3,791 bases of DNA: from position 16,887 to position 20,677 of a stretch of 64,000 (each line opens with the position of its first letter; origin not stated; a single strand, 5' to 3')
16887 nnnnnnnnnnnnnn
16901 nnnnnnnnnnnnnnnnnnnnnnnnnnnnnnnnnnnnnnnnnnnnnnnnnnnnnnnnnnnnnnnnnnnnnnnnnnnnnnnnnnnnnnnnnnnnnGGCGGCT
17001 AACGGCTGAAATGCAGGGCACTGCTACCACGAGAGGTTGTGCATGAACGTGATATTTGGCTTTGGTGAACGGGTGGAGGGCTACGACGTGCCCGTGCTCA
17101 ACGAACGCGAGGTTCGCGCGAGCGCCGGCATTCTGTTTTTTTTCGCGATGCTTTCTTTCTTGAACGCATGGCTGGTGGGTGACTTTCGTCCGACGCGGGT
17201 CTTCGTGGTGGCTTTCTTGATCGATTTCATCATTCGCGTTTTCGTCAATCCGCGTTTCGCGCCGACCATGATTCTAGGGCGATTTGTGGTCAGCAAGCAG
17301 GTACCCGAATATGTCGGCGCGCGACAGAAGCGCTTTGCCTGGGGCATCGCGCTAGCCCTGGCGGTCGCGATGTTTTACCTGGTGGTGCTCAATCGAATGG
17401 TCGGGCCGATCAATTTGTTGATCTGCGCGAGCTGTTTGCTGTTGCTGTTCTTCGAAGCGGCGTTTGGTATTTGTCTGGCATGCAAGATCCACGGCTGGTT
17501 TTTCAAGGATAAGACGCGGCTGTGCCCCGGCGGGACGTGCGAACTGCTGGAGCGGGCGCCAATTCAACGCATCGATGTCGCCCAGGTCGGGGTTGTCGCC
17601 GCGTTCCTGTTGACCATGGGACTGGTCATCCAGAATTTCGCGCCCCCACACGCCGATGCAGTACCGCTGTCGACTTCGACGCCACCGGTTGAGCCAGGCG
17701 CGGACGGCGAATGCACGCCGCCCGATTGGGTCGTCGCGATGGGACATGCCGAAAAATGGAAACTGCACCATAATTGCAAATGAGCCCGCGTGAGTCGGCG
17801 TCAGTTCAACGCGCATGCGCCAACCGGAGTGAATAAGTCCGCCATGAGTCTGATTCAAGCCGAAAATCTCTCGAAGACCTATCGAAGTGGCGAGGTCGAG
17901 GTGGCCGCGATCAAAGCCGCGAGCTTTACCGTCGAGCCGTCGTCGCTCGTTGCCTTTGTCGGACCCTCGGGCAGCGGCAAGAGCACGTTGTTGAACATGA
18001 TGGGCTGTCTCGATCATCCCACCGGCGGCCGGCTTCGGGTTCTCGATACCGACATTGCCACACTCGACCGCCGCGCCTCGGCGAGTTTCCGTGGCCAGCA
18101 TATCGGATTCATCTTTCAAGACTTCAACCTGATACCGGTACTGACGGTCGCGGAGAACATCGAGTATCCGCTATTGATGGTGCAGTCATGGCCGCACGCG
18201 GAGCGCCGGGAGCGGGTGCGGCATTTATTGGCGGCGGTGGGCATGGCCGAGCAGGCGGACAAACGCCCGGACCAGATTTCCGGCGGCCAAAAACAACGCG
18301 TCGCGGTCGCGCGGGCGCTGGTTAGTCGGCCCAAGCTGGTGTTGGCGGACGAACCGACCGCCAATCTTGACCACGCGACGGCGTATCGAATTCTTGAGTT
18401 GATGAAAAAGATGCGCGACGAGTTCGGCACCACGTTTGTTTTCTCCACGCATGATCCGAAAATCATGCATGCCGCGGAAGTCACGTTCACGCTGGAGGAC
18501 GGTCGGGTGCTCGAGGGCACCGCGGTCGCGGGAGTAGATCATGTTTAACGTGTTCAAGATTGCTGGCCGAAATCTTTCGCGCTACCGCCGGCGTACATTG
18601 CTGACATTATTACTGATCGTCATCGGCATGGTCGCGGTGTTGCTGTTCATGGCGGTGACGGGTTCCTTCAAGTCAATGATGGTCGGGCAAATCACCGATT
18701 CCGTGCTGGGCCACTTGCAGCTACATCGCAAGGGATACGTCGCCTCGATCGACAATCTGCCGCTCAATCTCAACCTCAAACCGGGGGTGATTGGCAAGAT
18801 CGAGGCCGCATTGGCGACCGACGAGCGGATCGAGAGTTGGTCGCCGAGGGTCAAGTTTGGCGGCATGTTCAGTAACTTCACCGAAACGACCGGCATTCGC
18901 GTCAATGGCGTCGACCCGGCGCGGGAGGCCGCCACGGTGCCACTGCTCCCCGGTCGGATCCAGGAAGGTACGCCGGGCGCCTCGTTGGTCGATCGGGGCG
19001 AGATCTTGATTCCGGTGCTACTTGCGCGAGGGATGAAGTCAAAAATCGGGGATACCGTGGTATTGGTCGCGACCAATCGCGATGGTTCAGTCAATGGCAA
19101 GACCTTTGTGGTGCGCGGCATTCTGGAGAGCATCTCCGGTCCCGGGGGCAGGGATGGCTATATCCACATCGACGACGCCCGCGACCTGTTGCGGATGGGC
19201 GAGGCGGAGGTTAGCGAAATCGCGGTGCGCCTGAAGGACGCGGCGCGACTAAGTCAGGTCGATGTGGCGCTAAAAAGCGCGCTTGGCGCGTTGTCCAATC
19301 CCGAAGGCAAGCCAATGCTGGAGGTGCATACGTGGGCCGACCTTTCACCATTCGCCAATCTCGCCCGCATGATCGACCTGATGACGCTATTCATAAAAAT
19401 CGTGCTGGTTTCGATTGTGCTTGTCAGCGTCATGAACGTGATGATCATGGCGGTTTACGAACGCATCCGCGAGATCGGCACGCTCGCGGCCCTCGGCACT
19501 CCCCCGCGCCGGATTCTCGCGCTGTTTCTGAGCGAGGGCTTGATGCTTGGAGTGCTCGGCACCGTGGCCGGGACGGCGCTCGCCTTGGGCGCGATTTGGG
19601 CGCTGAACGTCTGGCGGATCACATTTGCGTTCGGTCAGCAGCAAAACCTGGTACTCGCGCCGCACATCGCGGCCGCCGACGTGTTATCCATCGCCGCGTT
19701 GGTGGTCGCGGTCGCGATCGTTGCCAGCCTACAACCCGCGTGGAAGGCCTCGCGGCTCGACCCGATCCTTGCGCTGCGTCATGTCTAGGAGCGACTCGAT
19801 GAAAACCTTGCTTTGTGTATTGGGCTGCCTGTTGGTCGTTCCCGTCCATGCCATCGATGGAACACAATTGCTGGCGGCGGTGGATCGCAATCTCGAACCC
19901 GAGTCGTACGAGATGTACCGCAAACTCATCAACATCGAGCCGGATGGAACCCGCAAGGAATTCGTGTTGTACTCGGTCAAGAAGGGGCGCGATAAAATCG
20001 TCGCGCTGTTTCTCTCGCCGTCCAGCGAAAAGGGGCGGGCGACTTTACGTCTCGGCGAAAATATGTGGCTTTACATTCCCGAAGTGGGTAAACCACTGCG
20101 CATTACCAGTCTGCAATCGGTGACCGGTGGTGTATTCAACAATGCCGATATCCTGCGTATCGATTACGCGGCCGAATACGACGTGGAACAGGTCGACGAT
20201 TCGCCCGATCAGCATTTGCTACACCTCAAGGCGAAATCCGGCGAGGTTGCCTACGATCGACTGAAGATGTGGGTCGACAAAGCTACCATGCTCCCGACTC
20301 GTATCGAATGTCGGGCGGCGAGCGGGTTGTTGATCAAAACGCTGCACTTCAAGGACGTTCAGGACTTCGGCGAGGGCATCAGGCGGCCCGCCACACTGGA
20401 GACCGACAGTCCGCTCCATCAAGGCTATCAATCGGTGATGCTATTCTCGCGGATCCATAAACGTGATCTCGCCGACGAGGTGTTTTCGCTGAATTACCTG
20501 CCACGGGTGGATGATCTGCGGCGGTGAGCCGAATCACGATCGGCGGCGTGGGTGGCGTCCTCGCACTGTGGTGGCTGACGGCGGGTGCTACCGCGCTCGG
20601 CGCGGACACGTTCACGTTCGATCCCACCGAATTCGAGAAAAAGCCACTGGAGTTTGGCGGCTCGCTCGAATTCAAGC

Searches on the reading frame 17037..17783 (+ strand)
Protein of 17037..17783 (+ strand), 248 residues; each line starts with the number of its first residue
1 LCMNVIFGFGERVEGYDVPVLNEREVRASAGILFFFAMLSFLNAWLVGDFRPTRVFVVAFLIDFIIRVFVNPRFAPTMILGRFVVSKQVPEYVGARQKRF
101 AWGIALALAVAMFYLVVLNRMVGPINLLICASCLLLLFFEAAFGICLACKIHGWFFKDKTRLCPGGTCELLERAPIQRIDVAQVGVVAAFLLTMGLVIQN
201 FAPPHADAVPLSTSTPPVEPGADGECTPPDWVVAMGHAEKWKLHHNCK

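Call 32: search_protein_families(library=pfam, proteins=[window:17037-17783:+], max_evalue=0.00001)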
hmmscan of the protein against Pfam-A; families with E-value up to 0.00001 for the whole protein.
window:17037-17783:+ (248 aa): 1 family
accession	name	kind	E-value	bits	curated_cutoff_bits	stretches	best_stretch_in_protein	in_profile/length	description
PF14340.12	DUF4395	-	8e-25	88.1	24.5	1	22-155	2-128/130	Domain of unknown function (DUF4395)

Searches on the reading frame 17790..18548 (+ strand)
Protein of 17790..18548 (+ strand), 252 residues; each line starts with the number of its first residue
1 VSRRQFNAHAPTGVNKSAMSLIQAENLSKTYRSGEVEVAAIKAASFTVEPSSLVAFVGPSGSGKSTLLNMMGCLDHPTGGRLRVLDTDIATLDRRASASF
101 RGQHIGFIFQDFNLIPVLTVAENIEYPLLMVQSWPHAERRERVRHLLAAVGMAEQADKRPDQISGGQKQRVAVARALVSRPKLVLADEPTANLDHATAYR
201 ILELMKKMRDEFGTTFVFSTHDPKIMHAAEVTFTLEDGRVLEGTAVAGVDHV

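Call 32: search_protein_families(library=pfam, proteins=[window:17790-18548:+], max_evalue=0.00001)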
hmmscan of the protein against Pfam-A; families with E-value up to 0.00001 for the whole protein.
window:17790-18548:+ (252 aa): 3 families
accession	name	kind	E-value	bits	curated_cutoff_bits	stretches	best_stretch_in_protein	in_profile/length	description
PF00005.33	ABC_tran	-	1.5e-34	120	25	1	42-191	2-137/137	ABC transporter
PF13304.12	AAA_21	-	3.2e-10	41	27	1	162-226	237-303/304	AAA domain, putative AbiEii toxin, Type IV TA system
PF02463.25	SMC_N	-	1.4e-06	28.3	40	0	143-234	123-210/220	RecF/RecN/SMC N terminal domain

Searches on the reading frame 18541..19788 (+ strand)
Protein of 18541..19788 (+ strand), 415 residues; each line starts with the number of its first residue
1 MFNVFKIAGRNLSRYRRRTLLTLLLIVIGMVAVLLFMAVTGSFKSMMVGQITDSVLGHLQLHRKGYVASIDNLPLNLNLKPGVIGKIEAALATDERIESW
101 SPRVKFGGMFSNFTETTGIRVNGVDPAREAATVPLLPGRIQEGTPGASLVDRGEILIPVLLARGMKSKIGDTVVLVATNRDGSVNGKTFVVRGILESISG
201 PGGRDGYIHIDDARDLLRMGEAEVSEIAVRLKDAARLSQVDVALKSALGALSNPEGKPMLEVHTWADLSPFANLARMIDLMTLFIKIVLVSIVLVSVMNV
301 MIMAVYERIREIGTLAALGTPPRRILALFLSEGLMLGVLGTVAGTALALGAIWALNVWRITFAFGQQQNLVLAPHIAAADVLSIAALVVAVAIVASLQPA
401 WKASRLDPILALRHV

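Call 32: search_protein_families(library=pfam, proteins=[window:18541-19788:+], max_evalue=0.00001)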
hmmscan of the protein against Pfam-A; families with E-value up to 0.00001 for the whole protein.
window:18541-19788:+ (415 aa): 2 families
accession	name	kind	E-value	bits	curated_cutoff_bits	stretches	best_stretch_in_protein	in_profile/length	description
PF12704.14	MacB_PCD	-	5.8e-18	66.4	27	1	19-245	1-205/207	MacB-like periplasmic core domain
PF02687.27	FtsX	-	1.4e-15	57.9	25.5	1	286-408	4-120/120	FtsX-like permease C-terminal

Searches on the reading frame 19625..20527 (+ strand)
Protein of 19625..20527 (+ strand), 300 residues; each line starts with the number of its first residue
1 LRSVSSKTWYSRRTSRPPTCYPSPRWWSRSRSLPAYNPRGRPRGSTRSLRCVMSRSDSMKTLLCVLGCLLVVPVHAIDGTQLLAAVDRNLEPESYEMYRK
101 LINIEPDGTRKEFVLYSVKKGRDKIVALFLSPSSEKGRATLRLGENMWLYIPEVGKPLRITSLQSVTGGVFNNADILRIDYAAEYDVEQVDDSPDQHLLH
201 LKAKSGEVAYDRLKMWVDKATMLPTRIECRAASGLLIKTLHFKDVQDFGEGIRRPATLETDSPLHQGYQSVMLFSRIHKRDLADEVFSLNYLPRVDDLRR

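Call 32: search_protein_families(library=pfam, proteins=[window:19625-20527:+], max_evalue=0.00001)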
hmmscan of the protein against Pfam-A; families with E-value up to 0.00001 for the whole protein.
window:19625-20527:+ (300 aa): 1 family
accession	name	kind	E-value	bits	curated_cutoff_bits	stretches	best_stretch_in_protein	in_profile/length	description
PF17131.11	LolA_like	-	1.3e-38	133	30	1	121-294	1-184/184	Outer membrane lipoprotein-sorting protein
